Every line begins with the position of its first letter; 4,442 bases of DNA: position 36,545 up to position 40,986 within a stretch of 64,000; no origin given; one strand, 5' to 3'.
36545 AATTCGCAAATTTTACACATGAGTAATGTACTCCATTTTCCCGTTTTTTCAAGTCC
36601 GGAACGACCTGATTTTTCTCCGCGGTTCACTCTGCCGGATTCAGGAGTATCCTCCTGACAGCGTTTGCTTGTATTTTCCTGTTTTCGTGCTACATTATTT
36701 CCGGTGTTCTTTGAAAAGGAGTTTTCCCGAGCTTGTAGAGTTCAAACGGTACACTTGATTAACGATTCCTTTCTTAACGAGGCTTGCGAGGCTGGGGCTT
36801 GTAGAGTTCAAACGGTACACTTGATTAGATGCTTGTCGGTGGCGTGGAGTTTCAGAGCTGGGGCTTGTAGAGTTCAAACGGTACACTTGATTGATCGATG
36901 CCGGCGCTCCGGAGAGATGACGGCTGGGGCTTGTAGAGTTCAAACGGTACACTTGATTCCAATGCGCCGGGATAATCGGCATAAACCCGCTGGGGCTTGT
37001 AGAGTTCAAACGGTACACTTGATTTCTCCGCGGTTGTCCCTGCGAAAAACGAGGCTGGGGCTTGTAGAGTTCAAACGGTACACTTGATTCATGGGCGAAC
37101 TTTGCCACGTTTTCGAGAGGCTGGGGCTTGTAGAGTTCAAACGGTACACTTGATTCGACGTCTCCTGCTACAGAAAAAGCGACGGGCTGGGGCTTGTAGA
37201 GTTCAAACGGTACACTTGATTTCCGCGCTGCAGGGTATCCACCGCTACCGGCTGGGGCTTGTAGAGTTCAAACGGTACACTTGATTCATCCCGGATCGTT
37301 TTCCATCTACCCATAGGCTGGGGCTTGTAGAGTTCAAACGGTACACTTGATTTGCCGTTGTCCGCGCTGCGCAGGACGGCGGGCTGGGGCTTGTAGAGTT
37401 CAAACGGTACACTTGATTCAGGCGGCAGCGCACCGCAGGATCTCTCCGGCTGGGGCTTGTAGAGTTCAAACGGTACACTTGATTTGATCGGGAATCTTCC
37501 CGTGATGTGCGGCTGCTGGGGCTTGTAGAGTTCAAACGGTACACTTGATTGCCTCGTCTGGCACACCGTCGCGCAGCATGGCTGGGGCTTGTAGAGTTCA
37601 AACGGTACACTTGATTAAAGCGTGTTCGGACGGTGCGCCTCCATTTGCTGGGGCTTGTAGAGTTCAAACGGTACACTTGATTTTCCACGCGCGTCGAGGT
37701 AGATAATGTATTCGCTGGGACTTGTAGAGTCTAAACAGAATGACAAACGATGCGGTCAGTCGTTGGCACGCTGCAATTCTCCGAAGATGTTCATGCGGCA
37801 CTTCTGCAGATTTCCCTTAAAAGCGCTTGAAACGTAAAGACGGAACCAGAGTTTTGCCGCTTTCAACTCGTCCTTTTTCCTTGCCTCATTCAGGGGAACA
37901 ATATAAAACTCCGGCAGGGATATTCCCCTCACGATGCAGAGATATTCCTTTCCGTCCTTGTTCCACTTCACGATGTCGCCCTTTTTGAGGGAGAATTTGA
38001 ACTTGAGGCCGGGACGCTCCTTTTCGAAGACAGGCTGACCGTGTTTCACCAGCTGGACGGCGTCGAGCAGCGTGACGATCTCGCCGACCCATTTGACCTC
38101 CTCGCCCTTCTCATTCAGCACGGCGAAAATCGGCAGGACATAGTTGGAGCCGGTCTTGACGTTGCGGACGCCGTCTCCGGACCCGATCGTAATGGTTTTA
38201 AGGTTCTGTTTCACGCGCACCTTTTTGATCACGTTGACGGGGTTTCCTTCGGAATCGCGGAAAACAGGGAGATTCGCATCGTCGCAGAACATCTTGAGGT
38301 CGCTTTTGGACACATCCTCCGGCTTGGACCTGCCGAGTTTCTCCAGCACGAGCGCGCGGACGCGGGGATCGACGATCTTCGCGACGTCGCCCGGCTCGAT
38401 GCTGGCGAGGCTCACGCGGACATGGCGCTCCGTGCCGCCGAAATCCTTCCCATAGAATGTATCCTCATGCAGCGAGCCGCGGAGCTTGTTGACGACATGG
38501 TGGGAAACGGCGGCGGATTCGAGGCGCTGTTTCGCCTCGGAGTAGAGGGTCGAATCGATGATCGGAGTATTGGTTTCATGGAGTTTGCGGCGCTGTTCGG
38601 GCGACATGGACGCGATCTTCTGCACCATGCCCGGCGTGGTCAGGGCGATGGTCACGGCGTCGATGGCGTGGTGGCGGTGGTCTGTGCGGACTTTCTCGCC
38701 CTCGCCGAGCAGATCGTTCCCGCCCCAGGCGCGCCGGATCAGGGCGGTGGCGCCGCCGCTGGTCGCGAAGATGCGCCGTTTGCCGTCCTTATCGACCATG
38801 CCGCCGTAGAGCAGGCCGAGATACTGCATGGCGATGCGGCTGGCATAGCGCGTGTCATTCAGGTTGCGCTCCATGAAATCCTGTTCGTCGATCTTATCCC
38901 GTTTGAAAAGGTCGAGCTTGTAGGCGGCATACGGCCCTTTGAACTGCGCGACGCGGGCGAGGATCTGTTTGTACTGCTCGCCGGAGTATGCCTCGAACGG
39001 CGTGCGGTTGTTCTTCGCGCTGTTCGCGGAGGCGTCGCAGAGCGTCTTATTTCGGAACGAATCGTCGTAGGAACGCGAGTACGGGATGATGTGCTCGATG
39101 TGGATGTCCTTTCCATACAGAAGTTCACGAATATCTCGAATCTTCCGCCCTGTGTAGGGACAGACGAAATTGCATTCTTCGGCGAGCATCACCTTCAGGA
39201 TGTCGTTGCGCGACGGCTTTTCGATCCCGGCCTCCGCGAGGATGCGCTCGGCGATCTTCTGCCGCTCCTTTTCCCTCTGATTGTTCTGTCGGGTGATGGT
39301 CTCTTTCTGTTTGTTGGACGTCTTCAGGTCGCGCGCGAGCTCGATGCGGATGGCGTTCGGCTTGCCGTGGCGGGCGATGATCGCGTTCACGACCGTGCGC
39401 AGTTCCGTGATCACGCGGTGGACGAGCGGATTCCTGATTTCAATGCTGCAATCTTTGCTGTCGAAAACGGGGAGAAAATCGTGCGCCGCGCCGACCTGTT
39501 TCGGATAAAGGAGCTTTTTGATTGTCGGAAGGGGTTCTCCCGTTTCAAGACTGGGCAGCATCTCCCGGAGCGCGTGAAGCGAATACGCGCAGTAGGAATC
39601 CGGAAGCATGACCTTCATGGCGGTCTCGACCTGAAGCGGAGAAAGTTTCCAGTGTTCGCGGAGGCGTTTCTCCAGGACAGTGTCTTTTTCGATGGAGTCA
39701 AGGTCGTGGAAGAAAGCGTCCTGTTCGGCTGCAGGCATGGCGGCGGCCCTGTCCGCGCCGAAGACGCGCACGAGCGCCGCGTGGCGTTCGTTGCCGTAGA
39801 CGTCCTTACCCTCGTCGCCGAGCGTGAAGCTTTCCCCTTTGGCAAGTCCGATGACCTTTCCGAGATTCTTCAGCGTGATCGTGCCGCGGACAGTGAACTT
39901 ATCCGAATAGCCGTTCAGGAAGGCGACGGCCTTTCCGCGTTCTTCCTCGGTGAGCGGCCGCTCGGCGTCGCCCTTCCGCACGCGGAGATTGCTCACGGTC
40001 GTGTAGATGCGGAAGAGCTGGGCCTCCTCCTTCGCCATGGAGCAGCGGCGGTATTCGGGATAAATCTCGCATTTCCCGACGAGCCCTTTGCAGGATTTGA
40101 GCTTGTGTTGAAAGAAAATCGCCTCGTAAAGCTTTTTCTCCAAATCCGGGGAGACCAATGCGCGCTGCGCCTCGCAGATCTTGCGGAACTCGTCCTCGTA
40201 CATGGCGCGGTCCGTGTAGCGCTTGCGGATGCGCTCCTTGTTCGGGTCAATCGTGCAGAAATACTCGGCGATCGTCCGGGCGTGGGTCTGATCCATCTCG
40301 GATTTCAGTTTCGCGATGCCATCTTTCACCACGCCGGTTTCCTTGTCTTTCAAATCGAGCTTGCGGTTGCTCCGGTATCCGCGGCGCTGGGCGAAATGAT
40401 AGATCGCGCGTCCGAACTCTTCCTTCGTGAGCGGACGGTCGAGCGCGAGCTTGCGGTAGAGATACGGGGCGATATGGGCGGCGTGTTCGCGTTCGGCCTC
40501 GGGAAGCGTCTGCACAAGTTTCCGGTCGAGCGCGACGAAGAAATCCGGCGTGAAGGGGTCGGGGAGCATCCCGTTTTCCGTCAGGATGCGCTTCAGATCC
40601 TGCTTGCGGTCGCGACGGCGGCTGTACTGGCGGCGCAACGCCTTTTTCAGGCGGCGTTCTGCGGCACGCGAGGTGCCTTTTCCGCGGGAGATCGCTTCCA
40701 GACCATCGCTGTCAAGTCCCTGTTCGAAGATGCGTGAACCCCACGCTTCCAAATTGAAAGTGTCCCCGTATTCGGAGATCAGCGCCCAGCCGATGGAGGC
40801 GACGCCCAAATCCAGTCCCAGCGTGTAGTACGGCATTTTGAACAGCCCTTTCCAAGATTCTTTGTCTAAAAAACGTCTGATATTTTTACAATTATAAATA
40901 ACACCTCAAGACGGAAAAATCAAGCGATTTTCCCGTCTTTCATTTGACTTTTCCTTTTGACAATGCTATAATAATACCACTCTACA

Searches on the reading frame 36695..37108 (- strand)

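Call 83: search_protein_families(library=pfam, proteins=[window:36695-37108:-], max_evalue=0.001)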
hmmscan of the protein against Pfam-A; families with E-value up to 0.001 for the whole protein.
window:36695-37108:- (137 aa): 1 family
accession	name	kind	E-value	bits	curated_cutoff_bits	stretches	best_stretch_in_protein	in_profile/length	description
PF10636.14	hemP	-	0.00089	19.5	25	0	118-131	21-34/37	Hemin uptake protein hemP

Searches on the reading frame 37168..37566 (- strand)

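Call 83: search_protein_families(library=pfam, proteins=[window:37168-37566:-], max_evalue=0.001)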
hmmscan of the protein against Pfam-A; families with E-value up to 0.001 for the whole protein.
window:37168-37566:- (132 aa): 1 family
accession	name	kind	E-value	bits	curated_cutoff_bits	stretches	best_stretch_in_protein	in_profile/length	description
PF23585.1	DUF7137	-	0.00022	21.4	27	0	40-64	103-127/137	Domain of unknown function (DUF7137)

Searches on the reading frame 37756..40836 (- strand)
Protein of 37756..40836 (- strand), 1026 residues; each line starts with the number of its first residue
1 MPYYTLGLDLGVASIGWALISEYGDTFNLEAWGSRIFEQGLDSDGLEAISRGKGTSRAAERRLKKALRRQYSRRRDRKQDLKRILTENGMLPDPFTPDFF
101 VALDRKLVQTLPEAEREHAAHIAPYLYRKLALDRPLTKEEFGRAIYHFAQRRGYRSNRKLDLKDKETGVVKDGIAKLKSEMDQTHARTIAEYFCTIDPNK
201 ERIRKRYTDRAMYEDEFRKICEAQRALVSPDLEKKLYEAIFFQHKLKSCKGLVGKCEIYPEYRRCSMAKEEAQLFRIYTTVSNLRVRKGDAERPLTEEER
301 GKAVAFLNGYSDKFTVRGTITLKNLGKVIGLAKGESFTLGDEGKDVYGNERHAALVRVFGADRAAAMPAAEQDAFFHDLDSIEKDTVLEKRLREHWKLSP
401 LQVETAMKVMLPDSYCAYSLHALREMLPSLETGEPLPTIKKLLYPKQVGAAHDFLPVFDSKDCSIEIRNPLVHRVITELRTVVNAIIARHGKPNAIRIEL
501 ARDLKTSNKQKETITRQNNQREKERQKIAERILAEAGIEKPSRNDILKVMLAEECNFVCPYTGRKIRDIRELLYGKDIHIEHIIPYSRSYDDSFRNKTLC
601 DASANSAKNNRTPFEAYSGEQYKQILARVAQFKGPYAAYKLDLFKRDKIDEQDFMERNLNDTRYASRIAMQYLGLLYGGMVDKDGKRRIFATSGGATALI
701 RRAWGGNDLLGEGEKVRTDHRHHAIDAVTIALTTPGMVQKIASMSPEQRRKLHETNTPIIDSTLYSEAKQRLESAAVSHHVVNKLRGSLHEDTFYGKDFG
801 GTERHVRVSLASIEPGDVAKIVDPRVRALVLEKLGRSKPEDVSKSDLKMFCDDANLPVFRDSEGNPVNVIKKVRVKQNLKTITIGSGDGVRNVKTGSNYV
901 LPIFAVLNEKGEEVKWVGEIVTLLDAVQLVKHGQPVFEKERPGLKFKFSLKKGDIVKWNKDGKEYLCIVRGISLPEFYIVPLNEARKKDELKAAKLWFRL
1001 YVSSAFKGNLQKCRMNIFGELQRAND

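Call 10: search_protein_families(library=pfam, proteins=[window:37756-40836:-], max_evalue=0.001)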
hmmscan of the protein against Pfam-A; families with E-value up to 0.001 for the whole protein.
window:37756-40836:- (1026 aa): 3 families
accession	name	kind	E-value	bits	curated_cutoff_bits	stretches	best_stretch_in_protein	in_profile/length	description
PF13395.12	HNH_4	-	2.2e-19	69.6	22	1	559-614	1-54/54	HNH endonuclease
PF18541.7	RuvC_III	-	2.4e-18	67.2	26.2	1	652-759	4-135/179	RuvC endonuclease subdomain 3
PF18470.6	Cas9_a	-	8.1e-12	45.7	26.9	1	248-332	2-83/221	Cas9 alpha-helical lobe domain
